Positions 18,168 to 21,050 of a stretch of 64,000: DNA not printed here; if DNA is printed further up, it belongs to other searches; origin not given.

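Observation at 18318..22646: lexA sits at the head of a four-gene minus-strand block ending in a family-B DNA polymerase: possible variant SOS mutagenesis cassette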

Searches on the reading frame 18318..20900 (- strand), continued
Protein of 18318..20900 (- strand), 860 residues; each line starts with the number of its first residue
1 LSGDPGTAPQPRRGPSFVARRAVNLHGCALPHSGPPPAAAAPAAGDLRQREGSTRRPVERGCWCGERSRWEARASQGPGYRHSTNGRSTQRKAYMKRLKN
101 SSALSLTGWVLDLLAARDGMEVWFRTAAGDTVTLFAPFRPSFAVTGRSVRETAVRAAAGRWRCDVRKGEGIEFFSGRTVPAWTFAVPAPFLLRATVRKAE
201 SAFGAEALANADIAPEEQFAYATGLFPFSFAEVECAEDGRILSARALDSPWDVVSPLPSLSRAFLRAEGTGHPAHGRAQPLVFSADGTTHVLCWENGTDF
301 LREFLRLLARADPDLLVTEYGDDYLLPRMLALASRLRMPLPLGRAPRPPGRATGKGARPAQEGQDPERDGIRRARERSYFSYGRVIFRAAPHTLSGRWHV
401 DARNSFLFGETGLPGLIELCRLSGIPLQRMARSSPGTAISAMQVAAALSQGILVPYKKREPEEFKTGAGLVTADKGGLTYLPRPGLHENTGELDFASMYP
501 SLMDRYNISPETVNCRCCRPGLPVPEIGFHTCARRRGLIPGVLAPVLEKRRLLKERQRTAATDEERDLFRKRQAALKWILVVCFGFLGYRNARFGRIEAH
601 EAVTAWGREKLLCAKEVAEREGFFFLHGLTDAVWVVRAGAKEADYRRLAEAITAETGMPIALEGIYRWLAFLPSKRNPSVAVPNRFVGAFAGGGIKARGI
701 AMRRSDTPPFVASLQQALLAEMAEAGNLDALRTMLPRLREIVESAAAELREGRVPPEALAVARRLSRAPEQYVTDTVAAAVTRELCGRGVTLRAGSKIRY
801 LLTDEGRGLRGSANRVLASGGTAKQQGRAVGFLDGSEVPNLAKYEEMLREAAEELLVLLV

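Call 26: find_homologous_proteins(query=window:18318-20618:-)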
Query window:18318-20618:- (766 aa): 1193 proteins with E <= 0.001 among 8000 candidates; the best 120 are listed.
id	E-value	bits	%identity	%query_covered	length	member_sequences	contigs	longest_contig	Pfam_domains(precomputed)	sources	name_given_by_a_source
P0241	0.0e+0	1708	99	100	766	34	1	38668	PF00136.27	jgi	-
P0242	0.0e+0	1459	88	98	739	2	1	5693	PF00136.27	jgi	jgi:DNA polymerase-2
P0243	0.0e+0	1449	86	98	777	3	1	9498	PF00136.27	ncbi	-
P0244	0.0e+0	1435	84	100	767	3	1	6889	PF00136.27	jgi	jgi:DNA polymerase-2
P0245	0.0e+0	1424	84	100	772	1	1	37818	PF00136.27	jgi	jgi:DNA polymerase-2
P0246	0.0e+0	1410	83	99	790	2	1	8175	PF00136.27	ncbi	ncbi:MAG: DNA polymerase domain-containing protein [Candidatus Deferrimicrobiaceae bacterium]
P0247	0.0e+0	1399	82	99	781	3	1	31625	PF00136.27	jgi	jgi:DNA polymerase-2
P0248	0.0e+0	1397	80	99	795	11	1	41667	PF00136.27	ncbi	-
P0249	0.0e+0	1389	81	99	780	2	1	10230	PF00136.27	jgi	-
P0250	0.0e+0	1382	81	100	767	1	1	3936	PF00136.27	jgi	jgi:DNA polymerase-2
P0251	0.0e+0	1380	82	98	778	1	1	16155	PF00136.27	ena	-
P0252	0.0e+0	1377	82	98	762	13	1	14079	PF00136.27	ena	-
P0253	0.0e+0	1374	79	98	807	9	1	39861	PF00136.27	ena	-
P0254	0.0e+0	1372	81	99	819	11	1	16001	PF00136.27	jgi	-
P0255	0.0e+0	1367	81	100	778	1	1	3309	PF00136.27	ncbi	-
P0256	0.0e+0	1366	80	99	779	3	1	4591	PF00136.27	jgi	jgi:DNA polymerase-2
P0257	0.0e+0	1364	78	99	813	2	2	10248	PF00136.27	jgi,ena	-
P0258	0.0e+0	1364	81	99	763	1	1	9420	PF00136.27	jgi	jgi:DNA polymerase-2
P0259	0.0e+0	1362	81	99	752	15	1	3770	PF00136.27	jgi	jgi:DNA polymerase-2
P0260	0.0e+0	1362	81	98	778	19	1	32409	PF00136.27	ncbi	ncbi:MAG: DNA polymerase domain-containing protein [Candidatus Deferrimicrobiaceae bacterium]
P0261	0.0e+0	1362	78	100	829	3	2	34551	PF00136.27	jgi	jgi:DNA polymerase-2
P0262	0.0e+0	1356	82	98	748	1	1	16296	PF00136.27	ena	-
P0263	0.0e+0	1354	82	96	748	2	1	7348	PF00136.27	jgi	jgi:DNA polymerase-2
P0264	0.0e+0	1350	80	100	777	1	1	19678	PF00136.27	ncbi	-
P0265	0.0e+0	1347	81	100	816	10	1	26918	PF00136.27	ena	-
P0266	0.0e+0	1345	78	98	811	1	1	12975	PF00136.27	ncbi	-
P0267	0.0e+0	1338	82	96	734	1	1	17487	PF00136.27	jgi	jgi:DNA polymerase elongation subunit (family B)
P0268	0.0e+0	1329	79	98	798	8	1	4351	PF00136.27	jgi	jgi:DNA polymerase-2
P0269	0.0e+0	1297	79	96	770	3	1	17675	PF00136.27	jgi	jgi:DNA polymerase-2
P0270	0.0e+0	1270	79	96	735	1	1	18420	PF00136.27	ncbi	-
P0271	0.0e+0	1246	75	99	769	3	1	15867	PF00136.27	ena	-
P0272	0.0e+0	1243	79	91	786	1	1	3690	PF00136.27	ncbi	-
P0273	0.0e+0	1225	73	100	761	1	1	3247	PF00136.27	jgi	jgi:DNA polymerase II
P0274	0.0e+0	1225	74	98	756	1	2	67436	PF00136.27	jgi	-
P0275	0.0e+0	1218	74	98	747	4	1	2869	PF00136.27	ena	-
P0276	0.0e+0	1202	72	99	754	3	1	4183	PF00136.27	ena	-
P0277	0.0e+0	1193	73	99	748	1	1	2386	PF00136.27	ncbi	-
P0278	0.0e+0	1184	77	86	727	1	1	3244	PF00136.27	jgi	jgi:DNA polymerase-2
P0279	0.0e+0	1184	73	99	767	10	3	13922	PF00136.27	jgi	jgi:DNA polymerase-2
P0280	0.0e+0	1177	72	99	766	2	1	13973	PF00136.27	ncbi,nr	ncbi:MAG: hypothetical protein FIA93_02340 [Deltaproteobacteria bacterium]|nr:hypothetical protein [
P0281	0.0e+0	1177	71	98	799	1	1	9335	PF00136.27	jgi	-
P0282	0.0e+0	1176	71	99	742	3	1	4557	PF00136.27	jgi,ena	-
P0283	0.0e+0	1174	71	98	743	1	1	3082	PF00136.27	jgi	jgi:DNA polymerase-2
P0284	0.0e+0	1174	71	99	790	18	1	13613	PF00136.27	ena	-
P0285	0.0e+0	1172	70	98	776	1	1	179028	PF00136.27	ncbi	ncbi:MAG: hypothetical protein Kow00128_05960 [Deltaproteobacteria bacterium]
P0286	0.0e+0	1172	71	97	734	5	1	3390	PF00136.27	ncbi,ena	ncbi:MAG: DNA polymerase domain-containing protein [Candidatus Deferrimicrobiota bacterium]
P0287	0.0e+0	1171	72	98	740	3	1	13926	PF00136.27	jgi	-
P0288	0.0e+0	1171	71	99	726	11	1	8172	PF00136.27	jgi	jgi:DNA polymerase-2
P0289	0.0e+0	1170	71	98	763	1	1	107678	PF00136.27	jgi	jgi:DNA polymerase-2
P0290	0.0e+0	1169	71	98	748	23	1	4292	PF00136.27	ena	-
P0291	0.0e+0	1168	71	98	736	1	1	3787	PF00136.27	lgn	-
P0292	0.0e+0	1168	70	98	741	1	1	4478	PF00136.27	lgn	-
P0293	0.0e+0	1165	70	98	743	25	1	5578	PF00136.27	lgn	-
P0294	0.0e+0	1164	70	98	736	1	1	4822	PF00136.27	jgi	jgi:DNA polymerase II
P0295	0.0e+0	1163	71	98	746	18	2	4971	PF00136.27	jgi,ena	-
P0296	0.0e+0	1163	71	96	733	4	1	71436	PF00136.27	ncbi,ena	-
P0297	0.0e+0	1162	69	98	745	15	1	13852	PF00136.27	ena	-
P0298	0.0e+0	1161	70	98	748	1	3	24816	PF00136.27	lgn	-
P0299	0.0e+0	1161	71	98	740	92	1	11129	PF00136.27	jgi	-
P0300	0.0e+0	1160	70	98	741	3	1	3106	PF00136.27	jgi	jgi:DNA polymerase-2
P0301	0.0e+0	1160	70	98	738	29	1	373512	PF00136.27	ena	-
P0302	0.0e+0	1160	69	98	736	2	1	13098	PF00136.27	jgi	jgi:DNA polymerase II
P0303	0.0e+0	1160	70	98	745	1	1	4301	PF00136.27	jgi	jgi:DNA polymerase II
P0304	0.0e+0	1159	69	98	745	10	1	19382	PF00136.27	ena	-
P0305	0.0e+0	1159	70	98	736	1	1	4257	PF00136.27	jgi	jgi:DNA polymerase-2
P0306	0.0e+0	1159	69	98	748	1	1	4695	PF00136.27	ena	-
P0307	0.0e+0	1159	70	98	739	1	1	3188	PF00136.27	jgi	jgi:DNA polymerase-2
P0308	0.0e+0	1159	70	98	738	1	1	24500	PF00136.27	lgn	-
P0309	0.0e+0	1159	70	98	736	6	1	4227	PF00136.27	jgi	-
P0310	0.0e+0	1159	70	98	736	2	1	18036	PF00136.27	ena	-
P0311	0.0e+0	1159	71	99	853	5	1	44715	PF00136.27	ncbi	-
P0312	0.0e+0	1159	69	98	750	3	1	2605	PF00136.27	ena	-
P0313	0.0e+0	1159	70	99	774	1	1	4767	PF00136.27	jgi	-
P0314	0.0e+0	1158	70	98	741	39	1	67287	PF00136.27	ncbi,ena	-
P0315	0.0e+0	1158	70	98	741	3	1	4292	PF00136.27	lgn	-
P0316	0.0e+0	1158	69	98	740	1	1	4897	PF00136.27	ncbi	-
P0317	0.0e+0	1158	70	98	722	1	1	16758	PF00136.27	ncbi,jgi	jgi:DNA polymerase-2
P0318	0.0e+0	1157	70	98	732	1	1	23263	PF00136.27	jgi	jgi:DNA polymerase II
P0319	0.0e+0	1157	70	98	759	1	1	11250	PF00136.27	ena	-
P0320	0.0e+0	1157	70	98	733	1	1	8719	PF00136.27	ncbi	-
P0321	0.0e+0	1156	69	98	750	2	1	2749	PF00136.27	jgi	-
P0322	0.0e+0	1156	70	98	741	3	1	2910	PF00136.27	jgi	jgi:DNA polymerase-2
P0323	0.0e+0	1156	69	98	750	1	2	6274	PF00136.27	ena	-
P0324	0.0e+0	1155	70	98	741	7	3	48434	PF00136.27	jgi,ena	-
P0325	0.0e+0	1155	70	98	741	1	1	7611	PF00136.27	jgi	jgi:DNA polymerase-2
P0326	0.0e+0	1152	71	97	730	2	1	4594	PF00136.27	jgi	jgi:DNA polymerase-2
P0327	0.0e+0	1152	70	97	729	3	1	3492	PF00136.27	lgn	-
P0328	0.0e+0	1152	70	98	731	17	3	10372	PF00136.27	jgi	jgi:DNA polymerase-2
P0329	0.0e+0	1152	70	98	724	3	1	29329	PF00136.27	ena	-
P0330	0.0e+0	1151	70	97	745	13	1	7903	PF00136.27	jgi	-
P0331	0.0e+0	1149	70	98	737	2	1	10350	PF00136.27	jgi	jgi:DNA polymerase-2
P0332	0.0e+0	1149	70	98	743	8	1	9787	PF00136.27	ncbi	-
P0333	0.0e+0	1148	70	98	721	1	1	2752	PF00136.27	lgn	-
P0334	0.0e+0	1148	70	96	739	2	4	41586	PF00136.27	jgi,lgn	jgi:DNA polymerase-2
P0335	0.0e+0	1148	70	99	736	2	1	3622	PF00136.27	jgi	jgi:DNA polymerase-2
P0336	0.0e+0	1148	70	98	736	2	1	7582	PF00136.27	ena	-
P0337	0.0e+0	1146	70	98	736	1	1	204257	PF00136.27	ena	-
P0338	0.0e+0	1144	69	98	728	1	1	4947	PF00136.27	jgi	jgi:DNA polymerase-2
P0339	0.0e+0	1144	70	98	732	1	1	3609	PF00136.27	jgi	jgi:DNA polymerase-2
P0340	0.0e+0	1142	70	98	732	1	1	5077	PF00136.27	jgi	jgi:DNA polymerase-2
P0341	0.0e+0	1142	69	98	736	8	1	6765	PF00136.27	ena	-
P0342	0.0e+0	1142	70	98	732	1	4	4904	PF00136.27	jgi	jgi:DNA polymerase-2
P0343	0.0e+0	1140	69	99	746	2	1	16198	PF00136.27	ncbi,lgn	-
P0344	0.0e+0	1140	70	98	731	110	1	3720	PF00136.27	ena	-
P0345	0.0e+0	1139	70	98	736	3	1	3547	PF00136.27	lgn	-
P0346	0.0e+0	1138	68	98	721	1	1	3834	PF00136.27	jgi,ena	-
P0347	0.0e+0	1138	70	98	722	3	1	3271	PF00136.27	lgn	-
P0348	0.0e+0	1136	70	99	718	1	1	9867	PF00136.27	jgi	-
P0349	0.0e+0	1136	69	98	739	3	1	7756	PF00136.27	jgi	-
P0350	0.0e+0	1136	69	98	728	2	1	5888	PF00136.27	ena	-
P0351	0.0e+0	1135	69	98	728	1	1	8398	PF00136.27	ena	-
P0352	0.0e+0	1133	69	99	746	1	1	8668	PF00136.27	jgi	jgi:DNA polymerase-2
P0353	0.0e+0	1132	70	97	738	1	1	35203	PF00136.27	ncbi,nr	ncbi:MAG: hypothetical protein HY896_08085 [Deltaproteobacteria bacterium]|nr:hypothetical protein [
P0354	0.0e+0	1130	69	99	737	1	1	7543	PF00136.27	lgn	-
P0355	0.0e+0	1130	69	96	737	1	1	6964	PF00136.27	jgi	jgi:DNA polymerase-2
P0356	0.0e+0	1124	68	98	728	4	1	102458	PF00136.27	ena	-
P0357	0.0e+0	1119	69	98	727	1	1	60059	PF00136.27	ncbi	-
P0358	0.0e+0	1117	68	99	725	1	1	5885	PF00136.27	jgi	-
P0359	0.0e+0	1116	69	98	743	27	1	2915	PF00136.27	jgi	jgi:DNA polymerase-2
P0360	0.0e+0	1115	69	96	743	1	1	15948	PF00136.27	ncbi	-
